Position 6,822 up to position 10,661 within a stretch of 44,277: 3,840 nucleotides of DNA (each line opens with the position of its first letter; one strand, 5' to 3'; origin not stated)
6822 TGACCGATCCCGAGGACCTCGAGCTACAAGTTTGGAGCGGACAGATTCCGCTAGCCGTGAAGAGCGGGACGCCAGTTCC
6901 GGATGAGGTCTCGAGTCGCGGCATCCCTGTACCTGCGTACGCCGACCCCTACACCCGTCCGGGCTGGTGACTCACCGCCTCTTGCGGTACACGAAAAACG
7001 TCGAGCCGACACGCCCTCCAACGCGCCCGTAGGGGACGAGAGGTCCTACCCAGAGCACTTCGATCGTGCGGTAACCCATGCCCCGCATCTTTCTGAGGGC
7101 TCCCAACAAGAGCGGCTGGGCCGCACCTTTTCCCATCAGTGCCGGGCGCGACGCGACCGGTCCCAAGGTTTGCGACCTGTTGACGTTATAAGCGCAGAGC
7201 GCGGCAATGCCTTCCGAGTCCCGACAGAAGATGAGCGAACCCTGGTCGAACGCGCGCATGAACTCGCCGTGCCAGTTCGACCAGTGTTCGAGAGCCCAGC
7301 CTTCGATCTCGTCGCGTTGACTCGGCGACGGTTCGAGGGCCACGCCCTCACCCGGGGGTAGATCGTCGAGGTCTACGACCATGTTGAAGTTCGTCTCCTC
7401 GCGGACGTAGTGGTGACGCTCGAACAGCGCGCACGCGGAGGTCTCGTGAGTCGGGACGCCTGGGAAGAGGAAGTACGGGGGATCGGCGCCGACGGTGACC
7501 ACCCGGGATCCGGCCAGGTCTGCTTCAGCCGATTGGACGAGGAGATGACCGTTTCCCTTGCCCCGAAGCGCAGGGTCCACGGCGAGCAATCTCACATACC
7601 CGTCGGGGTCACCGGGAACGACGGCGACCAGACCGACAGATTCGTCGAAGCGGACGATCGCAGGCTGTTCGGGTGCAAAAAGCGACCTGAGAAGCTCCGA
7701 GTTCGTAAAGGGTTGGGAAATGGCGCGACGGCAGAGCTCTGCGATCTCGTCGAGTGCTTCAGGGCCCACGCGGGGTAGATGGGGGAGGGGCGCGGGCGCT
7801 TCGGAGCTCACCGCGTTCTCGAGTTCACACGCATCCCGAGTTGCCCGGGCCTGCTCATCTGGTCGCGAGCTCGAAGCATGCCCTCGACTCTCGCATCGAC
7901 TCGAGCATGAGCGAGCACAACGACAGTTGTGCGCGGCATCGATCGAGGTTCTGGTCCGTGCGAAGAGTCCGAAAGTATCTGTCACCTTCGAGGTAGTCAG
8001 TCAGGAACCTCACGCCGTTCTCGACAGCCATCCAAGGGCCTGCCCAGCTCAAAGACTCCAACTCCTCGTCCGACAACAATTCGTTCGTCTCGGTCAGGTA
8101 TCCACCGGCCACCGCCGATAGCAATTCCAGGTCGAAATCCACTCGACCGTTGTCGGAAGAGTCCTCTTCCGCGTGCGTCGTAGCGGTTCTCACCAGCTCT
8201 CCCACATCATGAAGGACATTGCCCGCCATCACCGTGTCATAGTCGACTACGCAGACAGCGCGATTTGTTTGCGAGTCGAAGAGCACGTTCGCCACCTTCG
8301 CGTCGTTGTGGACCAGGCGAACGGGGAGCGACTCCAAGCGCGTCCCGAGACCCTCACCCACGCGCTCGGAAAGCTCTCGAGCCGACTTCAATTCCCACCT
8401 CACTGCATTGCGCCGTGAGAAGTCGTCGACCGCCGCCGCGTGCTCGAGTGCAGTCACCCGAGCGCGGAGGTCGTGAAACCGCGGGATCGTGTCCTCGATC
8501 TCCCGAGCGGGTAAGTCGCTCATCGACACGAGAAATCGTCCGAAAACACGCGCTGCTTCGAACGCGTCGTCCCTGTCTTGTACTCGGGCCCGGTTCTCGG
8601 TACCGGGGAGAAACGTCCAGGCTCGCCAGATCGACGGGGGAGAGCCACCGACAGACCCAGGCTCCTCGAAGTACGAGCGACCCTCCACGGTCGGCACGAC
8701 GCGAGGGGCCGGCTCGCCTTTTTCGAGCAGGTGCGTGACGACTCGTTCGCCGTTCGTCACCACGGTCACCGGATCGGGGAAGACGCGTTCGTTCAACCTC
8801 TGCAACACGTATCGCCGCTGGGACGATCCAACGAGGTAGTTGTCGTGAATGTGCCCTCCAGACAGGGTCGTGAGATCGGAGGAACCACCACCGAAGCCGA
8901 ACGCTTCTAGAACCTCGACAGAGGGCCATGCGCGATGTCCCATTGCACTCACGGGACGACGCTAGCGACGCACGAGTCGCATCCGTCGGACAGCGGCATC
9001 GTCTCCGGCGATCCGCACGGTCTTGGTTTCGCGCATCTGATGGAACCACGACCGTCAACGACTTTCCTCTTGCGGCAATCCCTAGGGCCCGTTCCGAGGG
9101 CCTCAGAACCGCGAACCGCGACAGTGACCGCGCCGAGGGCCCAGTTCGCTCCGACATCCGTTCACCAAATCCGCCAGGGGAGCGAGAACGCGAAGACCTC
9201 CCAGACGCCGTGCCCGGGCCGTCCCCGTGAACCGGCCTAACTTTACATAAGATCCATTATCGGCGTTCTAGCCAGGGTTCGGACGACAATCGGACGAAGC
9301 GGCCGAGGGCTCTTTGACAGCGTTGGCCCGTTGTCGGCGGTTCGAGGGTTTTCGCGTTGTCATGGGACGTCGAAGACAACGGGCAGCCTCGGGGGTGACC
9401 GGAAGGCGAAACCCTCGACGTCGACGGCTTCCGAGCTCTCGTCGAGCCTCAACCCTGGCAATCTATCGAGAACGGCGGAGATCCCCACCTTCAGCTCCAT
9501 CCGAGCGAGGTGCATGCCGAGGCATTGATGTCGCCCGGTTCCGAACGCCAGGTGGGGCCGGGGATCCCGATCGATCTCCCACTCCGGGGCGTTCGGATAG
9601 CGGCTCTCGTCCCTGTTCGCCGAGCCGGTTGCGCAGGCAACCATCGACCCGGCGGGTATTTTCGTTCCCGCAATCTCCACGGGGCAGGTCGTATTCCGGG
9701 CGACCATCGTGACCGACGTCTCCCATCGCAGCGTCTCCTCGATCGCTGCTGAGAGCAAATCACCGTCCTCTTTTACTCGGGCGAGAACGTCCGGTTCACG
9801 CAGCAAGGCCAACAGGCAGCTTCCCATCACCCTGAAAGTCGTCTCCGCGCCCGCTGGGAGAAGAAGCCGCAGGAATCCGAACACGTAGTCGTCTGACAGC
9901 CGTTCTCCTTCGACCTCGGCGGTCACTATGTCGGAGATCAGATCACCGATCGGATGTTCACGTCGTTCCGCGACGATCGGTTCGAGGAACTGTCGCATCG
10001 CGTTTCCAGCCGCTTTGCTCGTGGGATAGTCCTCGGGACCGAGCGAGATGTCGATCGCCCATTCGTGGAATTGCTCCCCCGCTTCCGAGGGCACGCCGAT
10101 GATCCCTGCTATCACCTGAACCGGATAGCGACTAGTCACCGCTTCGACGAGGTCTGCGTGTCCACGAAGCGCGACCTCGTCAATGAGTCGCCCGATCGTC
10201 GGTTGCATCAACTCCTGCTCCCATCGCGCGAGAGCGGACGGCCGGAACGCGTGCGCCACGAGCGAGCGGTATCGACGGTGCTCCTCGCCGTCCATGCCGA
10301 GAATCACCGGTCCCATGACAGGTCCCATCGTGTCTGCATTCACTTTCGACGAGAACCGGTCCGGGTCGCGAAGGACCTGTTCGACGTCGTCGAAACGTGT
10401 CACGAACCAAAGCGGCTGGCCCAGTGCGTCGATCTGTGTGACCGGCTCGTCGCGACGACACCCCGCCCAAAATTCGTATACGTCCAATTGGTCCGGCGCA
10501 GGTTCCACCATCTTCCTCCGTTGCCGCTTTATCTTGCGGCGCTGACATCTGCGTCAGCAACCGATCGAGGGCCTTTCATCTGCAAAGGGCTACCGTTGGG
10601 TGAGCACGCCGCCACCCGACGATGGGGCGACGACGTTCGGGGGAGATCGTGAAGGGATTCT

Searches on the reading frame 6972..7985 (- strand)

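Call 11: search_protein_families(library=pfam, proteins=[window:6972-7985:-], max_evalue=0.001)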
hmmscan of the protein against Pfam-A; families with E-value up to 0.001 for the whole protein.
window:6972-7985:- (337 aa): 3 families
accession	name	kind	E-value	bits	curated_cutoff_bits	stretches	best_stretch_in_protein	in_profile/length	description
PF00583.31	Acetyltransf_1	-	2.1e-08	34.8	20.7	1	105-160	31-91/116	Acetyltransferase (GNAT) family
PF13508.13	Acetyltransf_7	-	2.9e-06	28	27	1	114-194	12-83/84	Acetyltransferase (GNAT) domain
PF13673.13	Acetyltransf_10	-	0.00012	22.5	23.6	1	114-168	40-95/128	Acetyltransferase (GNAT) domain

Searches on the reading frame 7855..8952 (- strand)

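Call 11: search_protein_families(library=pfam, proteins=[window:7855-8952:-], max_evalue=0.001)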
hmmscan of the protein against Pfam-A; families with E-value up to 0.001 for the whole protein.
window:7855-8952:- (365 aa): 1 family
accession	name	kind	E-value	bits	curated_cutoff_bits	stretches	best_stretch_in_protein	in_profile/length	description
PF01636.29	APH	-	5.7e-24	85.6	23.2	1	27-268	2-223/239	Phosphotransferase enzyme family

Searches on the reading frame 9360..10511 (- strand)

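Call 11: search_protein_families(library=pfam, proteins=[window:9360-10511:-], max_evalue=0.001)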
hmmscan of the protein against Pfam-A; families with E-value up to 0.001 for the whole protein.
window:9360-10511:- (383 aa): 1 family
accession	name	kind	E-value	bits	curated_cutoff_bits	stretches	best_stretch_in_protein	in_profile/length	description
PF00067.27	p450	-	5.9e-31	108.2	22.8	1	162-350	206-431/462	Cytochrome P450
